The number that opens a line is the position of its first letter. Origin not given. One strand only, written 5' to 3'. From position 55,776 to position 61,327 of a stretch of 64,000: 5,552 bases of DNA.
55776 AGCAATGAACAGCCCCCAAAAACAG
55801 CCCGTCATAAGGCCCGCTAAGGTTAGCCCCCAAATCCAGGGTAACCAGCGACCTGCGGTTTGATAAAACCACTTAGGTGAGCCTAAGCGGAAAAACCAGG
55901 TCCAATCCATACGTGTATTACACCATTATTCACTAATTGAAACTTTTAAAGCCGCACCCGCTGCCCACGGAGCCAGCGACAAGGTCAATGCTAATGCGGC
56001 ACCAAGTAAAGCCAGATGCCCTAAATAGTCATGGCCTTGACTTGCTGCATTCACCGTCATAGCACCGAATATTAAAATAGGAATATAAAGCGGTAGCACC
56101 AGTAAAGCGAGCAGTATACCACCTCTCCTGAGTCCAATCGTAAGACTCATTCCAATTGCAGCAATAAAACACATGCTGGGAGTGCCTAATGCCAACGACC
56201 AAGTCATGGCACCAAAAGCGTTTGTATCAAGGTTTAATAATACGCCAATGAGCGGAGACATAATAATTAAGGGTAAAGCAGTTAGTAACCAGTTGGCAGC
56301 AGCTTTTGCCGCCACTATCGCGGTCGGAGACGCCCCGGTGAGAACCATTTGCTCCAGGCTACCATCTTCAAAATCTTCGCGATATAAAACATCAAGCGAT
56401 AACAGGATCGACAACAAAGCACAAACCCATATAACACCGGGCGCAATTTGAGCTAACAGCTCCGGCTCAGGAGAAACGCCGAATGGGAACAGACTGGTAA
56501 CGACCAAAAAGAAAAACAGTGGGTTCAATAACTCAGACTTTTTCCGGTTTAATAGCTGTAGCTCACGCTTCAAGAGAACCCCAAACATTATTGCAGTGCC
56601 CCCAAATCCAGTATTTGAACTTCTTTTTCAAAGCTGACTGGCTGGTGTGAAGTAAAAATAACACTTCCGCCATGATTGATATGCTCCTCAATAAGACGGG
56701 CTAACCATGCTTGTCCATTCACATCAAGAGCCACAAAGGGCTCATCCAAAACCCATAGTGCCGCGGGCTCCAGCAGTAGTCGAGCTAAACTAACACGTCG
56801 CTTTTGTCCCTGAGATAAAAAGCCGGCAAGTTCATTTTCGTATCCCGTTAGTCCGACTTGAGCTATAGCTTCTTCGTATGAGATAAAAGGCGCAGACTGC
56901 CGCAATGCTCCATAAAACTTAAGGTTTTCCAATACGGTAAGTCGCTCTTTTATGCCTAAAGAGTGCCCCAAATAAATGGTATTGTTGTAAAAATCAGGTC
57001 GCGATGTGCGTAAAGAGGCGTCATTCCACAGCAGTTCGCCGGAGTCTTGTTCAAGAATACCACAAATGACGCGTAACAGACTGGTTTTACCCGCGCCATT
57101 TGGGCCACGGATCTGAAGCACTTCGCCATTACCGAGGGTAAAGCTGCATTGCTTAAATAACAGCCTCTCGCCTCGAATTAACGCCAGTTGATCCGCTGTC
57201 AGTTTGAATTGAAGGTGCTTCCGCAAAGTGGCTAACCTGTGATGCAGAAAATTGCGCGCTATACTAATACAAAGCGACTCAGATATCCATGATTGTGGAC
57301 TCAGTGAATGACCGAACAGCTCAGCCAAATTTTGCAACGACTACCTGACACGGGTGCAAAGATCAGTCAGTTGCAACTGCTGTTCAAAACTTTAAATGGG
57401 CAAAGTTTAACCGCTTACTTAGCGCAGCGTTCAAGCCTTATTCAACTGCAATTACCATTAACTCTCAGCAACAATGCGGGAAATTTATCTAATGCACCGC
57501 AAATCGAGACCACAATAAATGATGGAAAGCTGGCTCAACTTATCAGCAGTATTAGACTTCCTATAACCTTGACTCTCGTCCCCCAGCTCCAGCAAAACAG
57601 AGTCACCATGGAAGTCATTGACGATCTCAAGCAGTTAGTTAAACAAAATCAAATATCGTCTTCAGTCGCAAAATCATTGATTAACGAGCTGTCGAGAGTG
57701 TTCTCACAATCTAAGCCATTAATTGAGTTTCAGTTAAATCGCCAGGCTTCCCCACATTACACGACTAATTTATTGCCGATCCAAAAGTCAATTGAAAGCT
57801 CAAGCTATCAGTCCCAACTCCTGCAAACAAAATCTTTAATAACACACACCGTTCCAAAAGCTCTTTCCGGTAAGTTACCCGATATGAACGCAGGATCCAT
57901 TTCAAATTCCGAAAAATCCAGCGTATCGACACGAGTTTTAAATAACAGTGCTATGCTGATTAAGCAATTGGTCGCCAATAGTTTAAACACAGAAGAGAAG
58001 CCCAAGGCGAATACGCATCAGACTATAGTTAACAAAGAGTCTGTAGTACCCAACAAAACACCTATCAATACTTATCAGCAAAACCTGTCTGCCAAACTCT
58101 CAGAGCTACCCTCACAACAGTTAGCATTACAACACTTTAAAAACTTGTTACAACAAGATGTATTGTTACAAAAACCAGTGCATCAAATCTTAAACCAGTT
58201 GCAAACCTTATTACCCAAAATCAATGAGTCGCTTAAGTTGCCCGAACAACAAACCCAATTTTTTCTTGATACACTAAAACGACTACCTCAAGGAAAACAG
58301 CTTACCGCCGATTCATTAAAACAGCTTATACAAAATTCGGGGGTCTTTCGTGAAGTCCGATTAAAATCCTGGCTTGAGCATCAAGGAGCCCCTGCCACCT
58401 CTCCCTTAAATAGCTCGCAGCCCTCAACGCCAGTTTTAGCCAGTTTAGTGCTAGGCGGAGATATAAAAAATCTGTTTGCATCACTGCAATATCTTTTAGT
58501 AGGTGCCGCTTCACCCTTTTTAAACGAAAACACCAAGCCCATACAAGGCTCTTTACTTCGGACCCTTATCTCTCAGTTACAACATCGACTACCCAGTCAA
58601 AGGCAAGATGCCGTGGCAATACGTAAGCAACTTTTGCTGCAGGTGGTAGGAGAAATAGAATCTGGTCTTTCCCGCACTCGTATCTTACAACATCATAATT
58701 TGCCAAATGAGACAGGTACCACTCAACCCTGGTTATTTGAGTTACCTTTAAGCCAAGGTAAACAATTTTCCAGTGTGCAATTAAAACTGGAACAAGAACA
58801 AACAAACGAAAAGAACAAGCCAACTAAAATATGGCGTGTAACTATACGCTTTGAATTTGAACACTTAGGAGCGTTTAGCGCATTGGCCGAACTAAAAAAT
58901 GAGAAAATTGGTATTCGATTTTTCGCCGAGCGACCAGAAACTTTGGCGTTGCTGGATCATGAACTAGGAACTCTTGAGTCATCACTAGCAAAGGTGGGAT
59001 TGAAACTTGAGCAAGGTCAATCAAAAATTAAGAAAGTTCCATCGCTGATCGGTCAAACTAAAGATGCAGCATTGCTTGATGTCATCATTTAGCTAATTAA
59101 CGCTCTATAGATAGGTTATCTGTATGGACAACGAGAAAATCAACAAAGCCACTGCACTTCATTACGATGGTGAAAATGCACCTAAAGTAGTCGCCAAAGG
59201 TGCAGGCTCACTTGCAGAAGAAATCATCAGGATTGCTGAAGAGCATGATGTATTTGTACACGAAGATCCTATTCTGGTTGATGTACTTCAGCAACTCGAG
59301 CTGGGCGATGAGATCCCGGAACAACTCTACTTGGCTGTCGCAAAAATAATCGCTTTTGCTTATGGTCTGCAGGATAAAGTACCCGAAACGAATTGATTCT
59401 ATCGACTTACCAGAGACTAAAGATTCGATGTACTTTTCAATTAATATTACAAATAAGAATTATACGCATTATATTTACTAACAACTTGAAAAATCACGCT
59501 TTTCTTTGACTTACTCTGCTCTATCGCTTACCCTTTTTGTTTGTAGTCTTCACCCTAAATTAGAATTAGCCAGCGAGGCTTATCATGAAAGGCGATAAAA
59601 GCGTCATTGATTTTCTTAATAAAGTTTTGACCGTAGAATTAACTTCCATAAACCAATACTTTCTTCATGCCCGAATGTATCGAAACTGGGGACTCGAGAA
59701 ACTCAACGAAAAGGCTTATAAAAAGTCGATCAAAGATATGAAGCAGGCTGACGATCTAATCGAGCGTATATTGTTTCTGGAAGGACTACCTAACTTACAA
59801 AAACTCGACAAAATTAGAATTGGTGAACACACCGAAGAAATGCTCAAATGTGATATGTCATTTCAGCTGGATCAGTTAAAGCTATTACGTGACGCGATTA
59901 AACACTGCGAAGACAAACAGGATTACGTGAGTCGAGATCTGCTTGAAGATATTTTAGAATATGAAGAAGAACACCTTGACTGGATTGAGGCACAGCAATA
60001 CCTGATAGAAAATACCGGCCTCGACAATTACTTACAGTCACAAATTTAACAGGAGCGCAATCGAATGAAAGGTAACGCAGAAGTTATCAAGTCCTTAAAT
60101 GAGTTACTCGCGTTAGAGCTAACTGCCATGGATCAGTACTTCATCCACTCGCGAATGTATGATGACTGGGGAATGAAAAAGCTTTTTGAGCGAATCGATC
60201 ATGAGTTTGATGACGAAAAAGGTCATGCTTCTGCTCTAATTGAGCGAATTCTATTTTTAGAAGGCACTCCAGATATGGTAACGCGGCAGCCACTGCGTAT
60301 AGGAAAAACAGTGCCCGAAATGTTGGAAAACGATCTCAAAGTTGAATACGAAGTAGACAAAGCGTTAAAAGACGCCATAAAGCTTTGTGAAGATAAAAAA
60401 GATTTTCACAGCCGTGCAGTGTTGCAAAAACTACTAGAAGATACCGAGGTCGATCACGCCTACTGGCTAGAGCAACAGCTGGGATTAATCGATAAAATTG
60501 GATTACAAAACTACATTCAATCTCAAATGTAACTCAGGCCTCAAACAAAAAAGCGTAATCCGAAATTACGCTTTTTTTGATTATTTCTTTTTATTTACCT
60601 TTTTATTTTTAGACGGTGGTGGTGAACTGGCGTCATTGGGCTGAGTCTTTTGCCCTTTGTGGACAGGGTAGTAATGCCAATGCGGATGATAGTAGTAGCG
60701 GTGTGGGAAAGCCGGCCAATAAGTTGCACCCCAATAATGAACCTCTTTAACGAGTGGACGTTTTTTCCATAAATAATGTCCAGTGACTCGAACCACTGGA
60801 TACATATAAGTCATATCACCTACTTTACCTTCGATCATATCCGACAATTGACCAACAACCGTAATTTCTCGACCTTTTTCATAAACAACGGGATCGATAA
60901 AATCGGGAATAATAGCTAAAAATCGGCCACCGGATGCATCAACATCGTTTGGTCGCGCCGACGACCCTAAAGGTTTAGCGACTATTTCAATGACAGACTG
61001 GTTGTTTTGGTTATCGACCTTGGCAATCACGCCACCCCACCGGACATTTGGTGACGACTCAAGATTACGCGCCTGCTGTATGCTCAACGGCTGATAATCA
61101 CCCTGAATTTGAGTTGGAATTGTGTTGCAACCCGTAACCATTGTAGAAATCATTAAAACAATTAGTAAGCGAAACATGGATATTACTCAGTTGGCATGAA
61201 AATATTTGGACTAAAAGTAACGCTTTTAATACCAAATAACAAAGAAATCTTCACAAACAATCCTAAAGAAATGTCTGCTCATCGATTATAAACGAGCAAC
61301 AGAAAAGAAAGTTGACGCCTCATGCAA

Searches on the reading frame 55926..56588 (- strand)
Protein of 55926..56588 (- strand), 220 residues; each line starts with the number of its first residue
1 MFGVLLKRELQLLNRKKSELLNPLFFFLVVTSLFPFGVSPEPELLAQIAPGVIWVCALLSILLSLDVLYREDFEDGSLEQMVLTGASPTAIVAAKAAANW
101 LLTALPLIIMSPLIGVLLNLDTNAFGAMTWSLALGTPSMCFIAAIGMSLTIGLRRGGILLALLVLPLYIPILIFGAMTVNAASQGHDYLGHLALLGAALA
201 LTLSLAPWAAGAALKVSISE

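Call 45: search_protein_families(library=pfam, proteins=[window:55926-56588:-], max_evalue=0.00001)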
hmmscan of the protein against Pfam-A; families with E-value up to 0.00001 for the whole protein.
window:55926-56588:- (220 aa): 1 family
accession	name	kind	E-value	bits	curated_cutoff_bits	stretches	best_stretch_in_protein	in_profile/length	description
PF03379.19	CcmB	-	1.4e-74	250.6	24.9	1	5-216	4-215/215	CcmB protein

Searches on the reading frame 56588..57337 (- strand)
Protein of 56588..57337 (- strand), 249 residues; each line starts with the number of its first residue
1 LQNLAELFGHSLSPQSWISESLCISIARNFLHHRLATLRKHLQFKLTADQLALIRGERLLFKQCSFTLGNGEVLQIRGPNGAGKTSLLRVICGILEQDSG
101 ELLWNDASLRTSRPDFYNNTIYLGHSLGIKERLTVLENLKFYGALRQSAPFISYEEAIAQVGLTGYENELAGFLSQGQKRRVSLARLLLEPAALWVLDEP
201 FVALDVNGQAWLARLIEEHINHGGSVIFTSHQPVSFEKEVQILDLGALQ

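Call 45: search_protein_families(library=pfam, proteins=[window:56588-57337:-], max_evalue=0.00001)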
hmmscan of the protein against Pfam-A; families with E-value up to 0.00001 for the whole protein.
window:56588-57337:- (249 aa): 3 families
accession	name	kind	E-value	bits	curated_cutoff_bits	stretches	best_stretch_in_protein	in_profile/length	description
PF00005.33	ABC_tran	-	2.4e-28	99.9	25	1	62-201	2-136/137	ABC transporter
PF13304.12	AAA_21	-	2.1e-09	38.3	27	0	171-234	235-301/304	AAA domain, putative AbiEii toxin, Type IV TA system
PF02463.25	SMC_N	-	3.7e-07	30.2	40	0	173-241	136-207/220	RecF/RecN/SMC N terminal domain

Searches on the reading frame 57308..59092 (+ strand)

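Call 45: search_protein_families(library=pfam, proteins=[window:57308-59092:+], max_evalue=0.00001)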
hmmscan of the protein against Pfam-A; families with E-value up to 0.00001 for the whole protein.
window:57308-59092:+ (594 aa): 1 family
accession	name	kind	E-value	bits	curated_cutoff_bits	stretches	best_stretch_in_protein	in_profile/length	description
PF02120.21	Flg_hook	-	1.1e-12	48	29.8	1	500-569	4-73/85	Flagellar hook-length control protein FliK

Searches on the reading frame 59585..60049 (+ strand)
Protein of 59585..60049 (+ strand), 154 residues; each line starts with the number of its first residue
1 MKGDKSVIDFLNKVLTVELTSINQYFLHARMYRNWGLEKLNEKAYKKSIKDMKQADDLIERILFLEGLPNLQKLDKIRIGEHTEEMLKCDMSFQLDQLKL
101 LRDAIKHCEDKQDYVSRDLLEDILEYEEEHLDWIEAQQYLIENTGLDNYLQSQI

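Call 45: search_protein_families(library=pfam, proteins=[window:59585-60049:+], max_evalue=0.00001)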
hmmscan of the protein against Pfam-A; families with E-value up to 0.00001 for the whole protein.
window:59585-60049:+ (154 aa): 1 family
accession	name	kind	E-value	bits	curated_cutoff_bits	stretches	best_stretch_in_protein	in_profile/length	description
PF00210.30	Ferritin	-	1.3e-33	116.4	24.5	1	9-138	2-136/142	Ferritin-like domain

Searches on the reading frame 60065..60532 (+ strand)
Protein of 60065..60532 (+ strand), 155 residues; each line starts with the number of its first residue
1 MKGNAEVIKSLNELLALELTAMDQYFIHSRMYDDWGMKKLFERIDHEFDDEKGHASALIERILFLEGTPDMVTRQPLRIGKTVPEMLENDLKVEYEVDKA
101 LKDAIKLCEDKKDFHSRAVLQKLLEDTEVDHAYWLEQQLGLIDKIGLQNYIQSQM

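Call 45: search_protein_families(library=pfam, proteins=[window:60065-60532:+], max_evalue=0.00001)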
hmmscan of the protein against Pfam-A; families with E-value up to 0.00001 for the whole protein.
window:60065-60532:+ (155 aa): 1 family
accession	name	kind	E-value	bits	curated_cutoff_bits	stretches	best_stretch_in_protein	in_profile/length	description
PF00210.30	Ferritin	-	6.6e-37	127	24.5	1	8-144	1-141/142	Ferritin-like domain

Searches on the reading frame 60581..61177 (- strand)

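Call 45: search_protein_families(library=pfam, proteins=[window:60581-61177:-], max_evalue=0.00001)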
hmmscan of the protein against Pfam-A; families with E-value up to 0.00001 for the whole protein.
window:60581-61177:- (198 aa): 1 family
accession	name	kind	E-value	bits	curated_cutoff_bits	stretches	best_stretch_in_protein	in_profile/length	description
PF03843.18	Slp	-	7.6e-44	149.2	22.5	1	15-163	2-149/153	Outer membrane lipoprotein Slp family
